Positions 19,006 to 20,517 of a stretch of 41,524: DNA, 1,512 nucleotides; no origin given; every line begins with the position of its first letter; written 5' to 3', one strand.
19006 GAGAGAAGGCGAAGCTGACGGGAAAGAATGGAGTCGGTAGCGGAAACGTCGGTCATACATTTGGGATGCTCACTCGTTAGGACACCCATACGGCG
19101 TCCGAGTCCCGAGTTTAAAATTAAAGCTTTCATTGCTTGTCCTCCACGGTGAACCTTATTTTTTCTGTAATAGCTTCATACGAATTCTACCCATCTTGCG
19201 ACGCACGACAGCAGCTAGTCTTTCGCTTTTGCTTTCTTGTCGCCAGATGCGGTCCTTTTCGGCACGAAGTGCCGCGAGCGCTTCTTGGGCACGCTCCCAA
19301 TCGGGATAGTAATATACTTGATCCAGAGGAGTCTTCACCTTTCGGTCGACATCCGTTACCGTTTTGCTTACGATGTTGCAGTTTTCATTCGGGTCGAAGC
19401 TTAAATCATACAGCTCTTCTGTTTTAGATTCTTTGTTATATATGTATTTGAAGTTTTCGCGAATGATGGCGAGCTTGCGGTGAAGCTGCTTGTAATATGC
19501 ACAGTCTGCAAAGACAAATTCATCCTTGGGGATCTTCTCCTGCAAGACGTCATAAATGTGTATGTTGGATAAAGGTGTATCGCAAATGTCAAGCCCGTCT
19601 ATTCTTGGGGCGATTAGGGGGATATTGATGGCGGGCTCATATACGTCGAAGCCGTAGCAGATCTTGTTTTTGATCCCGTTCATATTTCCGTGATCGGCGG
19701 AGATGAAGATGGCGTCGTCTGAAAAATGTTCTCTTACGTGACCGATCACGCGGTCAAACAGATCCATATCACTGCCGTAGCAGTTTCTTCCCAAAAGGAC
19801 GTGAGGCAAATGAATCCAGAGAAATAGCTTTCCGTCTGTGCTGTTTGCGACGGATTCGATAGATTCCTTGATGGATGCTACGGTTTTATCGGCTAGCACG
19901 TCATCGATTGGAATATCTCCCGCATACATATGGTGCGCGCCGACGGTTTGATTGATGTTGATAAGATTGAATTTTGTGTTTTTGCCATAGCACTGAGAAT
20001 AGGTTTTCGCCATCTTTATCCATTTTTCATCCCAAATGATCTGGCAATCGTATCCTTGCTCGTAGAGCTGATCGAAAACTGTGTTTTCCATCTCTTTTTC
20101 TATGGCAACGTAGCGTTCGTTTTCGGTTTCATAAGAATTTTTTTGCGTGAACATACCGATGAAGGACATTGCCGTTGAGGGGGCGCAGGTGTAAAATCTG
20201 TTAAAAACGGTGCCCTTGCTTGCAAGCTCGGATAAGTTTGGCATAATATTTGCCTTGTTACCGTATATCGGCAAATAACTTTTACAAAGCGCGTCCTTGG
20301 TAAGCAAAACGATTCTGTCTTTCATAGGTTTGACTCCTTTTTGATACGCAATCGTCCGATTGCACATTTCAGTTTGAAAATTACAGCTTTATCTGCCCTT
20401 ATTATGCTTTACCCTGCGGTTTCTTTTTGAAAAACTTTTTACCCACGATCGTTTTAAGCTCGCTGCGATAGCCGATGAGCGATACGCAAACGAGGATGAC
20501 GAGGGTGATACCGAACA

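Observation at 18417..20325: LicC-like nucleotidyltransferase paired with a soluble sulfatase-fold protein that cannot be a sulfatase: candidate phospho-substituent decoration module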

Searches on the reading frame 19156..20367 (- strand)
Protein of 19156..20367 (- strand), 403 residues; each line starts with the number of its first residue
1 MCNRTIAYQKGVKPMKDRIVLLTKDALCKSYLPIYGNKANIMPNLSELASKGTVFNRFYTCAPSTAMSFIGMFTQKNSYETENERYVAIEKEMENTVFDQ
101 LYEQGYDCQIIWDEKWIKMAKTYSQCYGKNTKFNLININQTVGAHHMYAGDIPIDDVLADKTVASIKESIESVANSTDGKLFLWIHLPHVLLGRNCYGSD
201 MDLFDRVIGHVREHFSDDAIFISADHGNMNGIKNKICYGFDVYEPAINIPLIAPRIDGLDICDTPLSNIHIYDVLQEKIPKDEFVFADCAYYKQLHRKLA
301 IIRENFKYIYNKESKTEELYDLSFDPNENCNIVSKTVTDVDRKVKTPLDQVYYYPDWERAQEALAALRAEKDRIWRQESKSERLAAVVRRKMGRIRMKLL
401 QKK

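Call 3: search_protein_families(library=pfam, proteins=[window:19156-20367:-], max_evalue=0.01)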
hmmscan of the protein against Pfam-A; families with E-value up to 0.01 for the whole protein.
window:19156-20367:- (403 aa): 2 families
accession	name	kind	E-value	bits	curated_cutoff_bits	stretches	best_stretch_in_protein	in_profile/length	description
PF00884.28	Sulfatase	-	1.5e-16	61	25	1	19-188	3-172/301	Sulfatase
PF16347.10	SGSH_C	-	0.0019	18.8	29.3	1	293-350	91-150/154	N-sulphoglucosamine sulphohydrolase, C-terminal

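Call 4: search_protein_families(library=ncbifam, proteins=[window:19156-20367:-], max_evalue=0.01)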
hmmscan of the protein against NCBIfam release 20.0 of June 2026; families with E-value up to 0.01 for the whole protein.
window:19156-20367:- (403 aa): 4 families
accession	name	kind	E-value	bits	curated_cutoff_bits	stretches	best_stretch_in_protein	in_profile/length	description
NF010322.0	PRK13759.1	equivalog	2.2e-13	49.6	481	2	13-111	3-102/486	arylsulfatase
TIGR03417.1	chol_sulfatase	equivalog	4.6e-11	42.3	433.45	1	17-73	3-60/500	choline-sulfatase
NF052527.1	Mn_arylsulf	exception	0.00095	18.2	850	0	19-111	4-98/479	manganese-dependent arylsulfatase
NF028537.1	P_eth_NH2_trans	domain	0.0016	17.1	500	1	33-114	243-316/527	phosphoethanolamine--lipid A transferase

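Call 6: search_solved_structures(query=window:19156-20367:-, max_evalue=0.01, show_alignments=3)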
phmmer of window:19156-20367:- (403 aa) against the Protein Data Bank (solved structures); distinct sequences matched with E-value up to 0.01: 10.
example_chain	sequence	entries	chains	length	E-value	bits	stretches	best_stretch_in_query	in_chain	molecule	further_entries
3ed4_A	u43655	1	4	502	2.5e-05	26.9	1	16-110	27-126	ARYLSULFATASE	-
9bba_A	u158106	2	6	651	0.00019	24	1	11-107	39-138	S1_8C sulfatase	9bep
7stt_A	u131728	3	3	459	0.00024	23.6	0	16-69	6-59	N-acetylgalactosamine-6-sulfatase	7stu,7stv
7oz8_AAA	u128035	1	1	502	0.00025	23.6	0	17-80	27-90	Choline-sulfatase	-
4upl_A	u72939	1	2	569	0.0013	21.2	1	8-111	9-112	SULFATASE FAMILY PROTEIN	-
6pt4_B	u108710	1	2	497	0.0035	19.8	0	34-108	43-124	exo-2S-iota carrageenan S1 sulfatase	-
6hr5_A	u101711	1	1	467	0.0045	19.4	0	12-100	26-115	Alpha-L-rhamnosidase/sulfatase (GH78)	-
5g2t_A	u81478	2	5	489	0.0046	19.4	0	9-82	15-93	2-O GLYCOSAMINOGLYCAN SULFATASE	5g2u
6prm_A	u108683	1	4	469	0.0067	18.9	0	17-83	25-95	exo-4S-kappa carrageenan S1 sulfatase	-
6s20_C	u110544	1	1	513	0.0083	18.6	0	4-109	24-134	N-acetylgalactosamine-6-O-sulfatase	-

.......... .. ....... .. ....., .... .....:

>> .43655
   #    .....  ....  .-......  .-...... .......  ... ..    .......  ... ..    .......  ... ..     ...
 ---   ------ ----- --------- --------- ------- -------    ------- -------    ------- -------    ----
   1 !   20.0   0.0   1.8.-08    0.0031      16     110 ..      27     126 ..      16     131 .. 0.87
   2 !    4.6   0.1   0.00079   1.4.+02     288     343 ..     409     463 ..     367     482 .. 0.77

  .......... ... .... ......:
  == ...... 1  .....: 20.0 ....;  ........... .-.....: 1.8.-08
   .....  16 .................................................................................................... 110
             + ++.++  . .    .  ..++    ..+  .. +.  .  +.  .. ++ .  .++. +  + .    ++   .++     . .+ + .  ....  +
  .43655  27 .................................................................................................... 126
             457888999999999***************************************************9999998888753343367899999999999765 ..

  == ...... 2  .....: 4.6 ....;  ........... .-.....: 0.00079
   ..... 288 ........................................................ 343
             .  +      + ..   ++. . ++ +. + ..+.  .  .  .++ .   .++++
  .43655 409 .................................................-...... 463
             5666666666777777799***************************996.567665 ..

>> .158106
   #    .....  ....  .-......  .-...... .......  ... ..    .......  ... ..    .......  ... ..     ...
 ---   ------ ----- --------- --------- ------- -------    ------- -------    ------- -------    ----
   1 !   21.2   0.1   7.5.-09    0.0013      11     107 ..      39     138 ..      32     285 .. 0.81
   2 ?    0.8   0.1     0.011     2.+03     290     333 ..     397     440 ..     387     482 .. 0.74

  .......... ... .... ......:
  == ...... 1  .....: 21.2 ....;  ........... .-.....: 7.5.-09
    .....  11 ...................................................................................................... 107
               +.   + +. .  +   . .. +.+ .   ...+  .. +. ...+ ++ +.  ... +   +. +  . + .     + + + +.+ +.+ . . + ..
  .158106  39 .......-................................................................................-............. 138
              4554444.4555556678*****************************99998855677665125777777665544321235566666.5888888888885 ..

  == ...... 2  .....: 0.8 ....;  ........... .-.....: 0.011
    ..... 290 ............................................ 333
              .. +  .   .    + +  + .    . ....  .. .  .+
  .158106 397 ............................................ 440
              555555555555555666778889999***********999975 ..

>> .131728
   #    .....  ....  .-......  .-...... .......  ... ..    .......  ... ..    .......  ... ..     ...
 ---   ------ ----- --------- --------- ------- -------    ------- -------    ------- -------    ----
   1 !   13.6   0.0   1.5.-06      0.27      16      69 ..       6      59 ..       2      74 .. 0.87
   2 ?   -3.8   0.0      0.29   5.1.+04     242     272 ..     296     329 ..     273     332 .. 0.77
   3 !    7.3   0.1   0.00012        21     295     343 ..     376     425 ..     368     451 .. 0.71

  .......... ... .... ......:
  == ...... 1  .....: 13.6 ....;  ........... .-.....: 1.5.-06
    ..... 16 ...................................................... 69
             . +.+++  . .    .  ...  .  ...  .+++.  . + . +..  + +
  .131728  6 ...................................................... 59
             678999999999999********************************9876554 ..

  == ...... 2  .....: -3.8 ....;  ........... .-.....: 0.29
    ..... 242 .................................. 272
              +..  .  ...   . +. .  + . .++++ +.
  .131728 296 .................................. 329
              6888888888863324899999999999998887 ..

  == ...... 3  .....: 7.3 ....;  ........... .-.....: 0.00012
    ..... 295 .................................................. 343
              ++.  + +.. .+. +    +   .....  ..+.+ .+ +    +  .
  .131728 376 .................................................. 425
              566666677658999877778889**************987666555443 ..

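Call 8: find_homologous_proteins(query=window:19156-20367:-, max_evalue=0.001)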
Query window:19156-20367:- (403 aa): 750 proteins with E <= 0.001 among 3169 candidates; the best 120 are listed.
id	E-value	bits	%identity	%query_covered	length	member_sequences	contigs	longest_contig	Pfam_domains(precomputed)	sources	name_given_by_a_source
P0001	2.8e-266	901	100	97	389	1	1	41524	PF00884.29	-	-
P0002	4.0e-266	900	100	97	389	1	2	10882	PF00884.29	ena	-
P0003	9.9e-235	797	87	97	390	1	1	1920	PF00884.29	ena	-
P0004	1.9e-190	651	70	97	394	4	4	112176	PF00884.29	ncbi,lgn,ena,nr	ncbi:MAG: sulfatase-like hydrolase/transferase [Clostridia bacterium]|nr:sulfatase-like hydrolase/tr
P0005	3.6e-182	624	67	97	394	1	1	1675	PF00884.29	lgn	-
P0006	1.4e-180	619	68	97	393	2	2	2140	PF00884.29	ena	-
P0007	3.3e-179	614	68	97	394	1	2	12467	PF00884.29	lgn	-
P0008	1.4e-178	612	67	97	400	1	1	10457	PF00884.29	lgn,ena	-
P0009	7.6e-176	603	65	96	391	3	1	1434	PF00884.29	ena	-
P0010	1.0e-169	583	63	95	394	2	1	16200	PF00884.29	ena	-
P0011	1.3e-168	579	64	97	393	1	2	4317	PF00884.29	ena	-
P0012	1.5e-168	579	62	95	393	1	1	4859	PF00884.29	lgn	-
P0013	4.3e-167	574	66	91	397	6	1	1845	PF00884.29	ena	-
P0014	5.2e-166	571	63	96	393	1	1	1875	PF00884.29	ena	-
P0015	2.0e-165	569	62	94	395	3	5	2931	PF00884.29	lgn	-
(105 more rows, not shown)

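Call 11: find_related_loci(query=A1, collection=genome_contigs, flank=10000)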
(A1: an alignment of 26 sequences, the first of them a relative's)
Query A1 (389 aa) in genome_contigs; peptide patterns used: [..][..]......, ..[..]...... (x = any residue, [..] = any of these).
61 stretches matched a pattern; 34 encode a relative of the query (tblastn E <= 1e-3); 34 distinct loci.
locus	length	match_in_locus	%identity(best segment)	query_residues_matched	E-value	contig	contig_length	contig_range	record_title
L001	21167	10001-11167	70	1-389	0e+0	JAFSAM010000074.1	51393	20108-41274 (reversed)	MAG: Clostridia bacterium isolate RGIG2965 Goat_Rectum-1__c754652, whole genome shotgun sequence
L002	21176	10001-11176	57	1-386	2e-148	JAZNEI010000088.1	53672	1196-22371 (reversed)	MAG: Bacteroidaceae bacterium isolate T1900044722_TS20190188.MAGScoT_cleanbin_000007 SGB_1911_k141_483474, whole genome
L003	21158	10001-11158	49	3-386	1e-127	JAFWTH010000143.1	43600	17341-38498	MAG: Clostridia bacterium isolate RGIG6051 Sheep_Omasum-5__c721858, whole genome shotgun sequence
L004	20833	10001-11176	47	2-389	9e-120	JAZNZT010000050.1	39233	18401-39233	MAG: Faecousia sp. isolate T1900044766_TS20190232.MAGScoT_cleanbin_000032 SGB_2414_k141_1195221, whole genome shotgun se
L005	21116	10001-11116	48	5-372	2e-116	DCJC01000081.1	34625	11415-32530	MAG TPA_asm: Prevotellaceae bacterium UBA1710 UBA1710_contig_204, whole genome shotgun sequence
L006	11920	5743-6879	48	1-376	3e-115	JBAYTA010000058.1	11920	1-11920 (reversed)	MAG: Bacilli bacterium isolate SO_2016_LW2_86 scaffold11164_LW138R_2016, whole genome shotgun sequence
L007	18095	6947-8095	47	1-382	1e-116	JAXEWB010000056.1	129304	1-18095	MAG: Sphaerochaetaceae bacterium isolate SUG3679 k141_47587, whole genome shotgun sequence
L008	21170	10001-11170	45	4-389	3e-112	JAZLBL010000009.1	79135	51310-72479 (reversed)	MAG: Candidatus Fimenecus sp. isolate T1900045064_TC20190058.MAGScoT_cleanbin_000016 SGB_4584_k141_3882726, whole genome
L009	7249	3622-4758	46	3-376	1e-109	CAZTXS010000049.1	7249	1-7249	MAG TPA_asm: uncultured Ruminococcus sp. isolate SRP222994_co1_409 genome assembly, contig: NODE_21018_length_7249_cov_3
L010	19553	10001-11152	46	3-382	1e-109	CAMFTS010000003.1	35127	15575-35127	MAG: uncultured Clostridia bacterium isolate SRR15725436_bin.9_metaWRAP_v1.3_MAG genome assembly, contig: ERZ10622455.55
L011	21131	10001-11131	46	5-376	3e-109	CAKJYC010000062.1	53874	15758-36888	Clostridiales bacterium isolate MAG-R050 genome assembly, contig: k141_36336, whole genome shotgun sequence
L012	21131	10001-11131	46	1-374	2e-109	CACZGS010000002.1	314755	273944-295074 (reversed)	MAG: Ruminococcaceae bacterium isolate RUG12602 genome assembly, contig: RUG12602_asm_2, whole genome shotgun sequence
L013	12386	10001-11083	51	5-362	5e-108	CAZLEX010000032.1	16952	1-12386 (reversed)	MAG TPA_asm: uncultured Oscillospiraceae bacterium isolate SRP225648_co1_157 genome assembly, contig: NODE_8301_length_1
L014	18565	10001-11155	44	5-385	1e-106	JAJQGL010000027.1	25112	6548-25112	MAG: Clostridiaceae bacterium isolate U.11_7 NODE_259_length_25112_cov_13.433651, whole genome shotgun sequence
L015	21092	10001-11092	46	2-362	1e-106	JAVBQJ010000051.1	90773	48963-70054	MAG: Victivallaceae bacterium isolate EPI_MAG_00163 c_000008756973, whole genome shotgun sequence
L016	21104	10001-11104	47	5-368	1e-106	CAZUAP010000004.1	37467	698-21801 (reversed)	MAG TPA_asm: uncultured Acetatifactor sp. isolate SRP222552_co1_288 genome assembly, contig: NODE_279_length_37467_cov_1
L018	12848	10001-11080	44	5-362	2e-105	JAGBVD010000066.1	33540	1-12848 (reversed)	MAG: Oscillospiraceae bacterium isolate RGIG9475 Yak_Cecum-4__c236162, whole genome shotgun sequence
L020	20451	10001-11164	45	6-388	2e-105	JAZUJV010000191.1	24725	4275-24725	MAG: Eubacteriales bacterium isolate T1900045250_TH20190020.MAGScoT_cleanbin_000017 SGB_5761_k141_6662611, whole genome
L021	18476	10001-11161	43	4-389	1e-104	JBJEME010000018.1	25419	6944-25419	MAG: Lachnospira sp. isolate PUUB38_bin.019 NODE_1245_length_25419_cov_14.643235, whole genome shotgun sequence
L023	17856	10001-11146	43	1-379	9e-102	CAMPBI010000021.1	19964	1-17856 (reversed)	MAG: uncultured Clostridia bacterium isolate SRR873610_bin.20_metaWRAP_v1.3_MAG genome assembly, contig: NODE_4805_lengt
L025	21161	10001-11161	42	2-385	4e-100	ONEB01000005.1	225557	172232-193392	uncultured Clostridiales bacterium isolate RUG221 genome assembly, contig: scaffold_48, whole genome shotgun sequence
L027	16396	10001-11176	41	4-388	3e-93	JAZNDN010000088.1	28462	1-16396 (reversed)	MAG: Eubacteriales bacterium isolate T1900044726_TS20190192.MAGScoT_cleanbin_000069 SGB_1956_k141_4184010, whole genome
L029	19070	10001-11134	41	1-381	9e-93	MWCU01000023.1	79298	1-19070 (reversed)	MAG: Firmicutes bacterium ADurb.Bin182 BWY11_contig000023, whole genome shotgun sequence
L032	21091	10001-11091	39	1-363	1e-70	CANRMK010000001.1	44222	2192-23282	MAG: uncultured Acetatifactor sp. isolate Lapin-030__bin53 genome assembly, contig: Lapin-030__NODE_1228_length_44222_co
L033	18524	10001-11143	49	1-379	2e-120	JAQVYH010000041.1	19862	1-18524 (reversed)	MAG: Eubacteriales bacterium isolate STF2_145 NODE_6744_length_19862_cov_4.240233_Sandtown_F2, whole genome shotgun sequ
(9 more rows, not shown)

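Call 13: search_protein_families(library=pfam, proteins=[L003:11244-13253:+, L001:11252-12394:+, L016:11215-12807:+, L007:10429-12444:+, L029:13388-15418:+, L015:11199-13211:+, L033:12390-13100:+], max_evalue=0.001)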
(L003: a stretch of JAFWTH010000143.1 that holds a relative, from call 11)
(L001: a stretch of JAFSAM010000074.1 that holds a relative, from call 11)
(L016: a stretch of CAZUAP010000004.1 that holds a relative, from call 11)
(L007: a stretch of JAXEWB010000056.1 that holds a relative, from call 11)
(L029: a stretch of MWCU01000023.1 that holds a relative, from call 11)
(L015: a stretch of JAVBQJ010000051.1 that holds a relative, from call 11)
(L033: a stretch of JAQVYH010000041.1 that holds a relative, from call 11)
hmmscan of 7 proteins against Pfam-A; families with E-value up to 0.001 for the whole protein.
L003:11244-13253:+ (669 aa): 5 families
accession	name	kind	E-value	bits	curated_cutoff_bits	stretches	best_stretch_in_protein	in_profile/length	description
PF13714.12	PEP_mutase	-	1.5e-52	179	31.5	1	389-643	4-240/240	Phosphoenolpyruvate phosphomutase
PF01467.32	CTP_transf_like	-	4.8e-14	53.1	21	1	248-342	7-102/133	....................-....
PF12804.13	NTP_transf_3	-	6.5e-08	33.4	27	1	3-120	1-108/160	MobA-like NTP transferase domain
PF20202.4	DUF6564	-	1.3e-05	25.4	25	1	27-131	10-120/230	Domain of unknown function (DUF6564)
PF00483.29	NTP_transferase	-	0.00033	20.8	21.2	0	2-111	1-113/245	Nucleotidyl transferase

L001:11252-12394:+ (380 aa): 4 families
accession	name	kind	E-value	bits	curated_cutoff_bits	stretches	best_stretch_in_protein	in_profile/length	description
PF01467.32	CTP_transf_like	-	5.9e-14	52.8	21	1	249-341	7-100/133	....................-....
PF12804.13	NTP_transf_3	-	5.8e-08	33.5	27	1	3-123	1-110/160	MobA-like NTP transferase domain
PF20202.4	DUF6564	-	6.9e-08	32.9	25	1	27-132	10-120/230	Domain of unknown function (DUF6564)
PF00483.29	NTP_transferase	-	6.3e-06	26.4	21.2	1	2-122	1-123/245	Nucleotidyl transferase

L016:11215-12807:+ (530 aa): 4 families
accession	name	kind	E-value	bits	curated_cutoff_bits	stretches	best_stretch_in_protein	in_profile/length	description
PF12804.13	NTP_transf_3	-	4.6e-14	53.3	27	1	5-109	1-100/160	MobA-like NTP transferase domain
PF01633.27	Choline_kinase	-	9.5e-14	51.8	29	1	337-454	90-207/300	Choline/ethanolamine kinase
PF01636.29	APH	-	4.2e-13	50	23.2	1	335-473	93-230/239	Phosphotransferase enzyme family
PF00483.29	NTP_transferase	-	9.1e-08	32.4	21.2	1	5-105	2-111/245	Nucleotidyl transferase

L007:10429-12444:+ (671 aa): 5 families
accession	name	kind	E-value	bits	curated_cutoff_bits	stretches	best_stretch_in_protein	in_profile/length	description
PF13714.12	PEP_mutase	-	1.2e-53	182.7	31.5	1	392-646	4-240/240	Phosphoenolpyruvate phosphomutase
PF01467.32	CTP_transf_like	-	4.4e-14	53.2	21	1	251-347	7-104/133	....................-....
PF12804.13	NTP_transf_3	-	3.3e-09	37.6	27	1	3-122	1-110/160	MobA-like NTP transferase domain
PF00483.29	NTP_transferase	-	0.0001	22.4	21.2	1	2-113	1-115/245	Nucleotidyl transferase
PF20202.4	DUF6564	-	0.00038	20.6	25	1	27-131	10-120/230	Domain of unknown function (DUF6564)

L029:13388-15418:+ (676 aa): 4 families
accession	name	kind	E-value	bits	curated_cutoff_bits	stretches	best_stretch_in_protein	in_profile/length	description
PF13714.12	PEP_mutase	-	1.4e-53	182.4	31.5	1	397-651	4-240/240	Phosphoenolpyruvate phosphomutase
PF01467.32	CTP_transf_like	-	2.8e-13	50.7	21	1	256-351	7-103/133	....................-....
PF12804.13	NTP_transf_3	-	6.5e-10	39.9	27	1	8-127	1-110/160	MobA-like NTP transferase domain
PF20202.4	DUF6564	-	0.00043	20.5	25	1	32-136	10-120/230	Domain of unknown function (DUF6564)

L015:11199-13211:+ (670 aa): 4 families
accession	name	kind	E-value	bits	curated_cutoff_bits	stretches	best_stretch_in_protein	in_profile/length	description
PF13714.12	PEP_mutase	-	7.9e-52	176.6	31.5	1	386-643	2-240/240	Phosphoenolpyruvate phosphomutase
PF01467.32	CTP_transf_like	-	3.9e-15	56.7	21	1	248-345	7-105/133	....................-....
PF12804.13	NTP_transf_3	-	1.1e-10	42.4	27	1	3-129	1-119/160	MobA-like NTP transferase domain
PF00483.29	NTP_transferase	-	9.9e-06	25.7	21.2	1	2-121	1-122/245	Nucleotidyl transferase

L033:12390-13100:+ (236 aa): 3 families
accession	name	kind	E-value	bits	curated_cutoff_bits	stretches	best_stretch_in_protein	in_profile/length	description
PF12804.13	NTP_transf_3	-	5.5e-09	36.8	27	1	3-117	1-105/160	MobA-like NTP transferase domain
PF00483.29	NTP_transferase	-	6.4e-05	23.1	21.2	1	2-114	1-116/245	Nucleotidyl transferase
PF20202.4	DUF6564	-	0.00066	19.8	25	1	29-132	12-121/230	Domain of unknown function (DUF6564)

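Call 20: search_protein_families(library=pfam, proteins=[L008:11213-11656:+, L008:11686-12723:+, L005:6382-7728:+, L012:12824-14164:+, L012:11749-12807:+, L007:12448-13557:+, L003:14384-15499:+, L029:11190-11909:+, L029:11940-13391:+, L033:13168-14475:+], max_evalue=0.0001)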
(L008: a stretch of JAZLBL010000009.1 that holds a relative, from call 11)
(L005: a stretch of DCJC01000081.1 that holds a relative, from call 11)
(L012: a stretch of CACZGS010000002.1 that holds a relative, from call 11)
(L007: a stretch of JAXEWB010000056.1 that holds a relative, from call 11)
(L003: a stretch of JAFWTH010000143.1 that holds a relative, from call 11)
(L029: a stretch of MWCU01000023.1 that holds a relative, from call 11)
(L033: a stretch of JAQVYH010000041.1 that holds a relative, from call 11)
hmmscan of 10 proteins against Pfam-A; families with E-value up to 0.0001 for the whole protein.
L008:11213-11656:+ (147 aa): 1 family
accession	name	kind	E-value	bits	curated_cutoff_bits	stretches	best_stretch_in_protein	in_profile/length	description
PF01467.32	CTP_transf_like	-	1.9e-20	73.9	21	1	8-133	1-132/133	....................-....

L008:11686-12723:+ (345 aa): 1 family
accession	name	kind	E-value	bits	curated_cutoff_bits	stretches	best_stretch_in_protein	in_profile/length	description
PF00733.27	Asn_synthase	-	7e-15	56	21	1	63-191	16-147/354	Asparagine synthase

L005:6382-7728:+ (448 aa): 3 families
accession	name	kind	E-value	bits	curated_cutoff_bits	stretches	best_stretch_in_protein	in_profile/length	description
PF01408.29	GFO_IDH_MocA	-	2.2e-22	80.5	24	1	131-246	1-118/120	Oxidoreductase family, NAD-binding Rossmann fold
PF01467.32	CTP_transf_like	-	1.1e-19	71.4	21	1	5-125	1-132/133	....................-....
PF22725.1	GFO_IDH_MocA_C3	-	1.3e-08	35.4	27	1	260-369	5-123/124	GFO/IDH/MocA C-terminal domain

L012:12824-14164:+ (446 aa): 2 families
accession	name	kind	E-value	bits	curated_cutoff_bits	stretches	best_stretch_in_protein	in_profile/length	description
PF01467.32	CTP_transf_like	-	2.7e-19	70.1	21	1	5-125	1-132/133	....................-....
PF01408.29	GFO_IDH_MocA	-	6.4e-16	59.6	24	1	130-240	1-117/120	Oxidoreductase family, NAD-binding Rossmann fold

L012:11749-12807:+ (352 aa): 1 family
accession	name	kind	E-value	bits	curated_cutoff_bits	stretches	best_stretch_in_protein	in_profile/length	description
PF00155.27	Aminotran_1_2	-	1.6e-37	130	19.7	1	22-347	2-361/361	Aminotransferase class I and II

L007:12448-13557:+ (369 aa): 3 families
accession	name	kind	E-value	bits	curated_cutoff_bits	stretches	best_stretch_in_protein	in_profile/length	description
PF00465.25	Fe-ADH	-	1.2e-38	132.8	31.3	1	3-161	2-167/168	Iron-containing alcohol dehydrogenase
PF25137.1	ADH_Fe_C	-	6.3e-24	85.2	27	1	176-330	4-153/194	Fe-containing alcohol dehydrogenase family, C-terminal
PF13685.12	Fe-ADH_2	-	1.2e-12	48.5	28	1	8-96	3-93/149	Iron-containing alcohol dehydrogenase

L003:14384-15499:+ (371 aa): 2 families
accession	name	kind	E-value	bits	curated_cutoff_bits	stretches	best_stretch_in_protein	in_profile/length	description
PF02775.26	TPP_enzyme_C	-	3.3e-19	69.6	21.9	1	205-342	3-151/151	Thiamine pyrophosphate enzyme, C-terminal TPP binding domain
PF02776.23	TPP_enzyme_N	-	9e-15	54.9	26.8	1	8-117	12-113/119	Thiamine pyrophosphate enzyme, N-terminal TPP binding domain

L029:11190-11909:+ (239 aa): 1 family
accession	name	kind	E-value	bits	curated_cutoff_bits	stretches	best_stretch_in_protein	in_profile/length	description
PF04991.19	LicD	-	6.3e-05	23.6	22.6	0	12-46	3-37/227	LicD family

L029:11940-13391:+ (483 aa): 2 families
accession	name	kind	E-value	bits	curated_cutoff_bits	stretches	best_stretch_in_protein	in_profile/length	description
PF13440.11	Polysacc_synt_3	-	9.4e-89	298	23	1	35-327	1-293/293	Polysaccharide biosynthesis protein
PF01943.22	Polysacc_synt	-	1.7e-35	123.2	28.2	1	14-278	4-274/274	Polysaccharide biosynthesis protein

L033:13168-14475:+ (435 aa): 2 families
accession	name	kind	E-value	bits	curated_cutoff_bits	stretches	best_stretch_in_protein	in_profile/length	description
PF13714.12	PEP_mutase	-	3.2e-54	184.5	31.5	1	151-409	1-240/240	Phosphoenolpyruvate phosphomutase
PF01467.32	CTP_transf_like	-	2.3e-13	50.9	21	1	14-109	7-103/133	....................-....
